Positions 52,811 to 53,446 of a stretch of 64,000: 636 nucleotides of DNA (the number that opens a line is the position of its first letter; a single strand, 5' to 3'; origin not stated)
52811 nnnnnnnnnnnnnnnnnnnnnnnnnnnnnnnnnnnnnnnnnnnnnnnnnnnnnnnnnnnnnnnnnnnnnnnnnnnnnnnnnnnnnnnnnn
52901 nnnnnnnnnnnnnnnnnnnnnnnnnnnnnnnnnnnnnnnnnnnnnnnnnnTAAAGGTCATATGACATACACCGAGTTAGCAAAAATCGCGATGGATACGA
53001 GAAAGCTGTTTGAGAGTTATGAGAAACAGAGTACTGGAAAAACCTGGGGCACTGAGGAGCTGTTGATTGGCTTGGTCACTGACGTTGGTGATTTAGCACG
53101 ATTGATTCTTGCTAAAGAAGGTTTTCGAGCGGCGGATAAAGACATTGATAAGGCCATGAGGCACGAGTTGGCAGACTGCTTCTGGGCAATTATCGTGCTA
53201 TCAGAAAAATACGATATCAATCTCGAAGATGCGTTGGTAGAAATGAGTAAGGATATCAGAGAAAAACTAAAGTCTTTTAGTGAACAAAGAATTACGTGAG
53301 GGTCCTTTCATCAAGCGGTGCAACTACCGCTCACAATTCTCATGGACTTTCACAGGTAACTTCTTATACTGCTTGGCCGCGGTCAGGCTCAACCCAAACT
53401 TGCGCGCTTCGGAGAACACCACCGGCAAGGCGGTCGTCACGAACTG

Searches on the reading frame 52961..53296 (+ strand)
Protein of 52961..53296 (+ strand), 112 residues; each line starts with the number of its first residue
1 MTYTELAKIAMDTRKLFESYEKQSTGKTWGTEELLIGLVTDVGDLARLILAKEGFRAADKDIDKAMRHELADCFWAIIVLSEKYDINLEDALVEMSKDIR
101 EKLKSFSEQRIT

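Call 3: search_protein_families(library=pfam, proteins=[window:52961-53296:+], max_evalue=1)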
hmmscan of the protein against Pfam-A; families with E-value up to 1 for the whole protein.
window:52961-53296:+ (112 aa): 2 families
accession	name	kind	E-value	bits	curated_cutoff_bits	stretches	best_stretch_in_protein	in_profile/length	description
PF03819.22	MazG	-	0.0003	21.4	22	1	52-98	15-65/74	MazG nucleotide pyrophosphohydrolase domain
PF11952.13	XTBD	-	0.12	12.5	27.6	1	69-110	35-79/85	XRN-Two Binding Domain, XTBD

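Call 4: search_protein_families(library=ncbifam, proteins=[window:52961-53296:+], max_evalue=1)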
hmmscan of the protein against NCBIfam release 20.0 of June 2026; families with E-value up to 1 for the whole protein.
window:52961-53296:+ (112 aa): 3 families
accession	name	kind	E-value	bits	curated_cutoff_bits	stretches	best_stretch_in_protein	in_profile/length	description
TIGR03188.1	histidine_hisI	equivalog_domain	0.017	15.4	42.7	1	52-94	41-83/84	phosphoribosyl-ATP diphosphatase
NF007113.1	PRK09562.1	equivalog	0.028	14.1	208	1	56-105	172-221/251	nucleoside triphosphate pyrophosphohydrolase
TIGR00444.1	mazG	subfamily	0.06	13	148.3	1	58-105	173-220/248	MazG family protein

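Call 5: search_protein_families(library=padloc, proteins=[window:52961-53296:+], max_evalue=1)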
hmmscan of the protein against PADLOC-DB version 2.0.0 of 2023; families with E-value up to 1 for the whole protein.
window:52961-53296:+ (112 aa): 0 families

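Call 9: find_homologous_proteins(query=window:52961-53296:+)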
Query window:52961-53296:+ (112 aa): 17 proteins with E <= 0.001 among 30 candidates.
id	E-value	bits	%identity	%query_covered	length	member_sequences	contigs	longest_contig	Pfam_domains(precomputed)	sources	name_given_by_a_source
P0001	4.0e-65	234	100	100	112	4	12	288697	-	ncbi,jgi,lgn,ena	-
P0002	5.7e-52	192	81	96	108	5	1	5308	-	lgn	-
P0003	4.1e-49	183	80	96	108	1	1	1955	-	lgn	-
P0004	6.6e-48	179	80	93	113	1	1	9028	-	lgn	-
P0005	9.6e-48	178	77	96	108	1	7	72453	-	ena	-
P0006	3.9e-47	177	77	96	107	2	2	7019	-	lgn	-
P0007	3.8e-46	173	76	94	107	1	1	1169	-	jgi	-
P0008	1.1e-44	169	76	96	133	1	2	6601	-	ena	-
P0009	1.1e-44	169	73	96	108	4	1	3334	-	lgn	-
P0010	9.6e-43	162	69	96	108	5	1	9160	-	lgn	-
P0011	1.3e-41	159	69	95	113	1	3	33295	-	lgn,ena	-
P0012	7.0e-39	150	71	88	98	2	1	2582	-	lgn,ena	-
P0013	7.7e-39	150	63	95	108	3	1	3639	-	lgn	-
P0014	4.0e-37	144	64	95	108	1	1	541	-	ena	-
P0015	4.5e-37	144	64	96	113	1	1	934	-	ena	-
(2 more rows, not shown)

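Call 11: find_encoding_contigs(protein=P0001, flank=6000, max_places=8)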
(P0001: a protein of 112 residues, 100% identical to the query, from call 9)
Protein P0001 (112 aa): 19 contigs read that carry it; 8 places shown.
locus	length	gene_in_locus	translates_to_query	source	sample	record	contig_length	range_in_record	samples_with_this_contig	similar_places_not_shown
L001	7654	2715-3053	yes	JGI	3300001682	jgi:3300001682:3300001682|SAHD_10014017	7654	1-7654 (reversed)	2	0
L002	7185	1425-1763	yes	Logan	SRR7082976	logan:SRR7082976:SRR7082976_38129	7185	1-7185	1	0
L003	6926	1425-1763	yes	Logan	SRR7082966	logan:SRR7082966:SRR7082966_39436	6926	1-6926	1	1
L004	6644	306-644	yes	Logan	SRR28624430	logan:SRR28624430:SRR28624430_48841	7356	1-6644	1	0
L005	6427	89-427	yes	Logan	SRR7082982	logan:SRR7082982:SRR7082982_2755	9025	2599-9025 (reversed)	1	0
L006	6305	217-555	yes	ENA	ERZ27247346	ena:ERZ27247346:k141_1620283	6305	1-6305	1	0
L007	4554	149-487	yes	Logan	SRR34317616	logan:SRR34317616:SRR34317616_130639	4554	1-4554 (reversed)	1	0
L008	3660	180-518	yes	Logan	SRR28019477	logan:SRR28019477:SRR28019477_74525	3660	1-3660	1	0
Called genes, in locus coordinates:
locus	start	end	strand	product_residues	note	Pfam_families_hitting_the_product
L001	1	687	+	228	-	?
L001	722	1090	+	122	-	-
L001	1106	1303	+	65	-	-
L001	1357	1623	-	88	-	PF01381:HTH_3, PF13443:HTH_26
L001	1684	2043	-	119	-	PF00589:Phage_integrase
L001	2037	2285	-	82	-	-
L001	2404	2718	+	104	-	PF02604:PhdYeFM_antitox (weak)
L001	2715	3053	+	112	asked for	-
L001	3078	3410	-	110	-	-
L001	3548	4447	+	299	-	PF00056:Ldh_1_N, PF02866:Ldh_1_C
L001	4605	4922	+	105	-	-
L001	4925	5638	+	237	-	PF02224:Cytidylate_kin, PF13189:Cytidylate_kin2 (weak)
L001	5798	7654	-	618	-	?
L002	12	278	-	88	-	PF01381:HTH_3, PF13443:HTH_26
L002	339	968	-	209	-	PF00589:Phage_integrase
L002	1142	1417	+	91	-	PF02604:PhdYeFM_antitox (weak)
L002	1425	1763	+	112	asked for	-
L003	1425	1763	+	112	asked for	-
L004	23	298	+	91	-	PF02604:PhdYeFM_antitox (weak)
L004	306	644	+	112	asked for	-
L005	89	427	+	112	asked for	-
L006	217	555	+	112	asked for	-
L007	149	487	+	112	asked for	-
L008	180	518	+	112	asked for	-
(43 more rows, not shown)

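Call 12: find_encoding_contigs(protein=P0005, flank=6000, max_places=6)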
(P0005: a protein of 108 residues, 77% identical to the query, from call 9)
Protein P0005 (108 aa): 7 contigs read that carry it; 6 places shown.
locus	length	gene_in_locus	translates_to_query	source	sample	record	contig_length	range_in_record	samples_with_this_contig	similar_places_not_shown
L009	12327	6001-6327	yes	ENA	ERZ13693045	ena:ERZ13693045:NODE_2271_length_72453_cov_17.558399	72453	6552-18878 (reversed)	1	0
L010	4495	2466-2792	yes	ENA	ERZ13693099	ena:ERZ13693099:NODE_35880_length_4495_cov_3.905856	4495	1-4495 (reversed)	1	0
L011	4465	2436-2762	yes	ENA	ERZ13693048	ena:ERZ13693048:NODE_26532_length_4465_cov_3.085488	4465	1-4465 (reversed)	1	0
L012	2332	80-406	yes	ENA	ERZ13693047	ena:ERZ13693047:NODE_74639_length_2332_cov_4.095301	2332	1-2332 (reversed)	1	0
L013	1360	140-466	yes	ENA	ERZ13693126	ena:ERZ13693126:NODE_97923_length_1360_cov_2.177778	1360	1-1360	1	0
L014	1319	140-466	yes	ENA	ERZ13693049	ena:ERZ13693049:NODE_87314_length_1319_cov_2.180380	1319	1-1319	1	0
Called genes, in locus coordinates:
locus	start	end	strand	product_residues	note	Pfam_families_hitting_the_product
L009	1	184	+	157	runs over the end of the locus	-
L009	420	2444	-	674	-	PF02463:SMC_N (faint), PF13175:AAA_15, PF13304:AAA_21 (weak), PF20469:OLD-like_TOPRIM (weak)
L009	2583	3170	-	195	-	PF00589:Phage_integrase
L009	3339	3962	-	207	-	PF00239:Resolvase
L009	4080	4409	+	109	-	PF05598:DUF772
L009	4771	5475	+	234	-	-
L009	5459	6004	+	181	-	-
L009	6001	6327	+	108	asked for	-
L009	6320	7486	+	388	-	-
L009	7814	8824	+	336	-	-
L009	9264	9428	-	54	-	-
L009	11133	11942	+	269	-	-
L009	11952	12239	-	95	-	-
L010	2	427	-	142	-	?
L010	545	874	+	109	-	PF05598:DUF772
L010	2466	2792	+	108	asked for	-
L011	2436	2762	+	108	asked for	-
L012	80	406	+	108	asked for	-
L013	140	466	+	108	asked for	-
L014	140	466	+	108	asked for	-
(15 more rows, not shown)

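Call 13: find_encoding_contigs(protein=P0011, flank=6000, max_places=4)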
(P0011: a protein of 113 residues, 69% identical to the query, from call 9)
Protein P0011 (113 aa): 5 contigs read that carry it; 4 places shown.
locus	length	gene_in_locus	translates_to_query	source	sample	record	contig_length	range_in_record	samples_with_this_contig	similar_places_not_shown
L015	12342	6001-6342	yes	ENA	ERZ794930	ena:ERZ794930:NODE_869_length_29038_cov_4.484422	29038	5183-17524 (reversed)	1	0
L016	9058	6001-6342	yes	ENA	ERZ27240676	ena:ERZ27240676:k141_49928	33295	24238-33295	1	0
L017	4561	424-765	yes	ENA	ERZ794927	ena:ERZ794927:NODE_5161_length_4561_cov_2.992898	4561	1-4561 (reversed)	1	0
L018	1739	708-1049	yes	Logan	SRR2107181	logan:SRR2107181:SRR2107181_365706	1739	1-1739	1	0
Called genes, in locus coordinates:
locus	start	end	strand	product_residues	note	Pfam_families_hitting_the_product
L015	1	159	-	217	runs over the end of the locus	PF24096:DUF7379 (faint)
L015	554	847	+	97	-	PF21956:DUF6922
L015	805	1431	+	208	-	PF08843:AbiEii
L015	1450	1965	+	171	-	PF01625:PMSR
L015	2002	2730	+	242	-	PF00106:adh_short, PF08659:KR, PF23441:SDR (weak), PF13460:NAD_binding_10 (weak), PF13561:adh_short_C2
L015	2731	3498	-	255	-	PF00561:Abhydrolase_1, PF12146:Hydrolase_4, PF12697:Abhydrolase_6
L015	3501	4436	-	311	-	-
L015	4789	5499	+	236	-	-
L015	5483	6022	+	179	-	-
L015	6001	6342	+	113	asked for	-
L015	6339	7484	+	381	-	-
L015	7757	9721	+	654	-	PF01336:tRNA_anti-codon, PF00152:tRNA-synt_2, PF09391:DUF2000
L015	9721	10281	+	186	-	PF01966:HD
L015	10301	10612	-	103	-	PF00436:SSB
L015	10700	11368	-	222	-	PF04377:ATE_C (weak)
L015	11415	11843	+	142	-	PF00293:NUDIX, PF14815:NUDIX_4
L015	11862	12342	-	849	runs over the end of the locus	PF17757:UvrB_inter (weak), PF02559:CarD_TRCF_RID, PF00270:DEAD, PF04851:ResIII, PF00271:Helicase_C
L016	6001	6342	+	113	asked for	-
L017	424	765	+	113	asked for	-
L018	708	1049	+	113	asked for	-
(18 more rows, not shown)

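Call 15: find_encoding_contigs(protein=P0010, flank=6000, max_places=3)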
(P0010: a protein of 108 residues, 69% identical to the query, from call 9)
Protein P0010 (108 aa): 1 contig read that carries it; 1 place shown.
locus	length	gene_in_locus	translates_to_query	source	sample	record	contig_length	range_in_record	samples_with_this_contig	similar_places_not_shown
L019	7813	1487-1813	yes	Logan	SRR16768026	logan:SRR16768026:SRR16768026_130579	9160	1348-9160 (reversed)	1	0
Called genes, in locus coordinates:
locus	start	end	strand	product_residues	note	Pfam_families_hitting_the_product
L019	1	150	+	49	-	?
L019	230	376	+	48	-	-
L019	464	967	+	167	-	-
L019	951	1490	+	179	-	-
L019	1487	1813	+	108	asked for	-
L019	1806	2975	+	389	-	-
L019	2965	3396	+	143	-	PF00293:NUDIX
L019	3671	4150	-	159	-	-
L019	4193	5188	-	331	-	PF00665:rve (weak), PF13683:rve_3, PF13333:rve_2 (weak)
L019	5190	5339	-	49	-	-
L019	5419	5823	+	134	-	PF13380:CoA_binding_2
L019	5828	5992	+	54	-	-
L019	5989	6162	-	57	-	-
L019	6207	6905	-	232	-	PF00027:cNMP_binding, PF13545:HTH_Crp_2, PF00325:Crp (weak)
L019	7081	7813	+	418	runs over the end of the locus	-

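Call 16: find_encoding_contigs(protein=P0004, flank=6000, max_places=3)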
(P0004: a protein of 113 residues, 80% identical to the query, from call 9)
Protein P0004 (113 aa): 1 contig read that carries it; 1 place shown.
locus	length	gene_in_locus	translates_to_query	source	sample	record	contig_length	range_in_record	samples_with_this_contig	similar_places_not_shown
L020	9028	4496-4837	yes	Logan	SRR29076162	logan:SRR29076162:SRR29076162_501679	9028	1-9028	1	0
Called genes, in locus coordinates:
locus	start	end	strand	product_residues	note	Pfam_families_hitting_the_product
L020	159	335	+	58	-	-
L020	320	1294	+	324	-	PF08239:SH3_3 (faint)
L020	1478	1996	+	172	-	PF00595:PDZ, PF13180:PDZ_2, PF17820:PDZ_6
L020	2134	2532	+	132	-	-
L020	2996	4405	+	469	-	PF13231:PMT_2 (weak)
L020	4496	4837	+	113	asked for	-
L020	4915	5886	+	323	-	-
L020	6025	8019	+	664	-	-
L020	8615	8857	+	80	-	-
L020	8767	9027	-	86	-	?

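Call 17: find_encoding_contigs(protein=P0008, flank=6000, max_places=3)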
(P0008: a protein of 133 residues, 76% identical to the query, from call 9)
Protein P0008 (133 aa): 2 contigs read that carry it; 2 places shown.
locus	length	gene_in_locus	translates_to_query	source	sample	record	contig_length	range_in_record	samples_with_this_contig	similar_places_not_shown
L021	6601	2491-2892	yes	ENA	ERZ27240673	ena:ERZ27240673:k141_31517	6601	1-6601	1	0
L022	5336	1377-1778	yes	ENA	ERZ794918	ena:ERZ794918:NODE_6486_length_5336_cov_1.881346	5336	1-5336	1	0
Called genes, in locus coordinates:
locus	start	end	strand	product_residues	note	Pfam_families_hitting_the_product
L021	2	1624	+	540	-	?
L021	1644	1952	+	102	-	-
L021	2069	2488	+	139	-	-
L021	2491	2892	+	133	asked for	-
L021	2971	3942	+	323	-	-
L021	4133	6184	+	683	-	-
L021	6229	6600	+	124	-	?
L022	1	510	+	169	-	?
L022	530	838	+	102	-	-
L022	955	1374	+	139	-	-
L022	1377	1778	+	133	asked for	-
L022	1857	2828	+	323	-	-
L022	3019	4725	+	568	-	-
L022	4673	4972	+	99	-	-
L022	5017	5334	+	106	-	?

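Call 30: search_protein_families(library=pfam, proteins=[L009:4744-5475:+, L009:5459-6004:+, L009:6320-7486:+, L020:4897-5886:+, L020:6025-8019:+], max_evalue=0.1)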
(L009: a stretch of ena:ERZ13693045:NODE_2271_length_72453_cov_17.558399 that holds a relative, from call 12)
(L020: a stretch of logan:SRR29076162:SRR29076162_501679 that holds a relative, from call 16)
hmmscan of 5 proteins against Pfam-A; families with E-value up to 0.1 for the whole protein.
L009:4744-5475:+ (243 aa): 3 families
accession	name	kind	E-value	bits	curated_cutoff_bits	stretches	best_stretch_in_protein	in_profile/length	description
PF00483.29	NTP_transferase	-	0.00017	21.7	21.2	1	9-65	3-58/245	Nucleotidyl transferase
PF12804.13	NTP_transf_3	-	0.0013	19.4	27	1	9-130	2-126/160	MobA-like NTP transferase domain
PF04126.18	Cyclophil_like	-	0.067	13.5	27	0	159-204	12-64/120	Cyclophilin-like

L009:5459-6004:+ (181 aa): 1 family
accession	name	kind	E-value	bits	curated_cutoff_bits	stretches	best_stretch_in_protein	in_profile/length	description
PF00293.34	NUDIX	-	5.2e-05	23.7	21.1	1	47-168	14-129/134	NUDIX domain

L009:6320-7486:+ (388 aa): 1 family
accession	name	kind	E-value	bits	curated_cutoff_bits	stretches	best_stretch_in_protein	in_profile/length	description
PF04055.27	Radical_SAM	-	0.0017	19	29.5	1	34-81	5-49/166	Radical SAM superfamily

L020:4897-5886:+ (329 aa): 0 families

L020:6025-8019:+ (664 aa): 2 families
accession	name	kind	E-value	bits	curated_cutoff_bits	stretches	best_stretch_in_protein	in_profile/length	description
PF08239.17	SH3_3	-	0.047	14.3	27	0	303-327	1-25/54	Bacterial SH3 domain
PF10049.14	DUF2283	-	0.094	13.3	23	0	571-588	3-19/49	Protein of unknown function (DUF2283)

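Call 31: search_solved_structures(query=A1, max_evalue=1, show_alignments=3)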
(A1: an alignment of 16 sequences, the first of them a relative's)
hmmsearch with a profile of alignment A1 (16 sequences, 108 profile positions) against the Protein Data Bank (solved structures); distinct sequences matched with E-value up to 1: 13.
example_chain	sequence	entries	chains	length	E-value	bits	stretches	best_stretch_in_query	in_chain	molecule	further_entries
2oie_A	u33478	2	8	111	0.00043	23.5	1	12-93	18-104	RS21-C6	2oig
6sqw_A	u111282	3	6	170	0.00088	22.4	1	13-94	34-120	dCTP pyrophosphatase 1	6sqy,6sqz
2a3q_A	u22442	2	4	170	0.00089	22.4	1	13-94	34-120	hypothetical protein | Protein RS21-C6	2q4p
2gta_A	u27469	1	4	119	0.0023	21.1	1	34-102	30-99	Hypothetical protein ypjD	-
7mu5_A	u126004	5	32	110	0.0035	20.5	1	12-93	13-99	dCTP pyrophosphatase 1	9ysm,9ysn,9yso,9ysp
5ie9_A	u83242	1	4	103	0.0036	20.5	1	16-99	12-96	Nucleotide pyrophosphohydrolase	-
2q73_A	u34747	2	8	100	0.3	14.3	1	32-101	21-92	Hypothetical protein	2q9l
4mwa_A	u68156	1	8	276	0.45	13.7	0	40-89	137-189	4-hydroxy-3-methylbut-2-en-1-yl diphosphate synthase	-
3rpf_A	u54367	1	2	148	0.55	13.5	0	6-41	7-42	Molybdopterin synthase catalytic subunit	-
3pxi_A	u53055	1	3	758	0.64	13.2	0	58-106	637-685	Negative regulator of genetic competence ClpC/MecB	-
2q5z_A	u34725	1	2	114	0.8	12.9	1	32-97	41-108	Hypothetical protein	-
6jwp_D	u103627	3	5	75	0.84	12.9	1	39-61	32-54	Ego2 | Protein EGO2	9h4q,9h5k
4xpm_B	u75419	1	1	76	0.86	12.8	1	39-61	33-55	Uncharacterized protein YCR075W-A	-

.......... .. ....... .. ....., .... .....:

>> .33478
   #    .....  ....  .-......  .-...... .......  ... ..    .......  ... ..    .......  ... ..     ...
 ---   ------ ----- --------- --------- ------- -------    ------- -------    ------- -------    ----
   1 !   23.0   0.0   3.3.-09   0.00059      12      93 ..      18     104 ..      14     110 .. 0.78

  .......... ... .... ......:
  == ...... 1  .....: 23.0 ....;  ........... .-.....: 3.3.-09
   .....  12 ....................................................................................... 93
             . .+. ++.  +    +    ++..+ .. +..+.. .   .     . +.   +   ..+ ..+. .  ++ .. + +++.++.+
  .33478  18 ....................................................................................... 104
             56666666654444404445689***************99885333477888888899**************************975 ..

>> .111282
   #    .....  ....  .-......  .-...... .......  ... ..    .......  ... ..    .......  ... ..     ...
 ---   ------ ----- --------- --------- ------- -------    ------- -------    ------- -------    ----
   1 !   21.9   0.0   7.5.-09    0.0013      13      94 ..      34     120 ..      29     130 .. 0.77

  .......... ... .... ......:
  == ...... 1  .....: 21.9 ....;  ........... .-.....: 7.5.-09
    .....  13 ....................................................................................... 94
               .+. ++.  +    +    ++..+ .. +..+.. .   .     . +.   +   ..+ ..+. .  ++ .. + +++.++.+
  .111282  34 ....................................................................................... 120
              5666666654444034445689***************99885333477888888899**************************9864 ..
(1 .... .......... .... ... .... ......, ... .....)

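Call 33: find_related_loci(query=A1, collection=genome_contigs, flank=8000)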
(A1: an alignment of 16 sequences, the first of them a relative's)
Query A1 (112 aa) in genome_contigs; peptide patterns used: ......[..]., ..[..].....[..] (x = any residue, [..] = any of these).
599 stretches matched a pattern (row limit reached: there are more); 567 encode a relative of the query (tblastn E <= 1e-3); the best 80 are kept; 80 distinct loci.
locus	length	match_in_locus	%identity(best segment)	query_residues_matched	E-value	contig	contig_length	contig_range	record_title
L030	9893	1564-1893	68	3-112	3e-48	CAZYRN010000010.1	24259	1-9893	MAG TPA_asm: uncultured Pseudomonadales bacterium isolate SRP144015_co1_64 genome assembly, contig: NODE_1063_length_242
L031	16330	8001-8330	63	1-110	5e-47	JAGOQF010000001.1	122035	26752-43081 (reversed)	Candidatus Shapirobacteria bacterium isolate Go_SlDig_bin_387 Go_SlDig_282_length_122035_cov_6.983143, whole genome shot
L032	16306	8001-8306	45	1-103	1e-28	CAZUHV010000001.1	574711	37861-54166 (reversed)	MAG TPA_asm: uncultured Pseudomonadales bacterium isolate binchicken_co277_32 genome assembly, contig: NODE_12_length_57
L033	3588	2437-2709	51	1-92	4e-27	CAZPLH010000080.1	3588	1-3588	MAG TPA_asm: uncultured Candidatus Saccharibacteria bacterium isolate SRP296810_co1_266 genome assembly, contig: NODE_39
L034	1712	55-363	43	1-103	9e-27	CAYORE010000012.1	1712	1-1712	MAG TPA_asm: uncultured Bdellovibrionales bacterium isolate binchicken_co219_250 genome assembly, contig: k141_129022, w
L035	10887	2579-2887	45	1-104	3e-26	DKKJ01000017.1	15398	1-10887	MAG TPA_asm: Opitutaceae bacterium UBA6669 UBA6669_contig_7628, whole genome shotgun sequence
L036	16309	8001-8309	41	1-104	7e-26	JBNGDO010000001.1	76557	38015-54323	MAG: Anaerolineae bacterium isolate E05-031 bin70.fa-1, whole genome shotgun sequence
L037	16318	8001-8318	42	1-107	1e-25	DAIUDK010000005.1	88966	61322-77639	MAG TPA_asm: Chloroflexota bacterium isolate CTOTU19884 NODE_259_length_88966_cov_23.035800, whole genome shotgun sequen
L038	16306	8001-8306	43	1-103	1e-25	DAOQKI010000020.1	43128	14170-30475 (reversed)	MAG TPA_asm: Opitutaceae bacterium isolate AMR_MDS_0578 NODE_318_length_43128_cov_8.080584, whole genome shotgun sequenc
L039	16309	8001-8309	43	1-104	1e-25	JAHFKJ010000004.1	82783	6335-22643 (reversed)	MAG: Candidatus Gottesmanbacteria bacterium isolate nzgw407 NODE_346_length_82784_cov_3.881846, whole genome shotgun seq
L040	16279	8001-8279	44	1-94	2e-25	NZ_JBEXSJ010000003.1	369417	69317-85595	Kribbella sp. NPDC006257 NPDC006257_282_B6.ctg-0003, whole genome shotgun sequence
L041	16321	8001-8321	40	3-110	2e-25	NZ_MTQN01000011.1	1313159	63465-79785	Kribbella sp. ALI-6-A Contig15, whole genome shotgun sequence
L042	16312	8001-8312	40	1-105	2e-25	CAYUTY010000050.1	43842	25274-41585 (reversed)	MAG TPA_asm: uncultured Anaerolineaceae bacterium isolate binchicken_co322_166 genome assembly, contig: NODE_1487_length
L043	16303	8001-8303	40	3-104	2e-25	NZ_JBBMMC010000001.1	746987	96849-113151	Nocardioides sp. GXZ039 ZAL_scaffold1, whole genome shotgun sequence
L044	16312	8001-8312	38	1-105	3e-25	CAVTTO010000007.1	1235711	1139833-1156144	MAG: uncultured Actinomycetota bacterium isolate MFD05088.bin.2.45 genome assembly, contig: contig_68, whole genome shot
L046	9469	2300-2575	45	1-93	3e-25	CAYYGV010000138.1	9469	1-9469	MAG TPA_asm: uncultured Opitutaceae bacterium isolate SRP262948_co1_81 genome assembly, contig: NODE_7698_length_9469_co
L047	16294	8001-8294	44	1-99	4e-25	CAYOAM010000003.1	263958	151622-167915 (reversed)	MAG TPA_asm: uncultured Candidatus Saccharibacteria bacterium isolate SRP150892_co1_176 genome assembly, contig: NODE_17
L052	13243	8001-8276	44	1-93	1e-24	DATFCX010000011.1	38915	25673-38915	MAG TPA_asm: Gaiellaceae bacterium isolate SMAG_U8565 k141_457213, whole genome shotgun sequence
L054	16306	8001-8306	39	1-103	1e-24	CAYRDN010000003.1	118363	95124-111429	MAG TPA_asm: uncultured Oleiharenicola sp. isolate binchicken_co54_477 genome assembly, contig: NODE_170_length_118363_c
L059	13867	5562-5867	40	1-103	1e-24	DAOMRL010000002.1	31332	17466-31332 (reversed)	MAG TPA_asm: Candidatus Levyibacteriota bacterium isolate AMR_MDS_5809 NODE_366_length_31332_cov_3.370272, whole genome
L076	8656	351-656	40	1-103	9e-24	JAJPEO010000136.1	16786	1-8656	MAG: Nocardioides sp. isolate Sulfur_bin.19 S42_k141_71166, whole genome shotgun sequence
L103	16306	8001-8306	38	1-103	8e-23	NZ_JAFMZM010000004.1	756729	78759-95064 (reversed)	Nocardioides astragali strain CGMCC 4.7327 NODE_4_length_756729_cov_18.255279, whole genome shotgun sequence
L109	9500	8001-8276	41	1-93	1e-22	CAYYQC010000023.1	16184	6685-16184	MAG TPA_asm: uncultured Gammaproteobacteria bacterium isolate SRP286056_co2_552 genome assembly, contig: NODE_5653_lengt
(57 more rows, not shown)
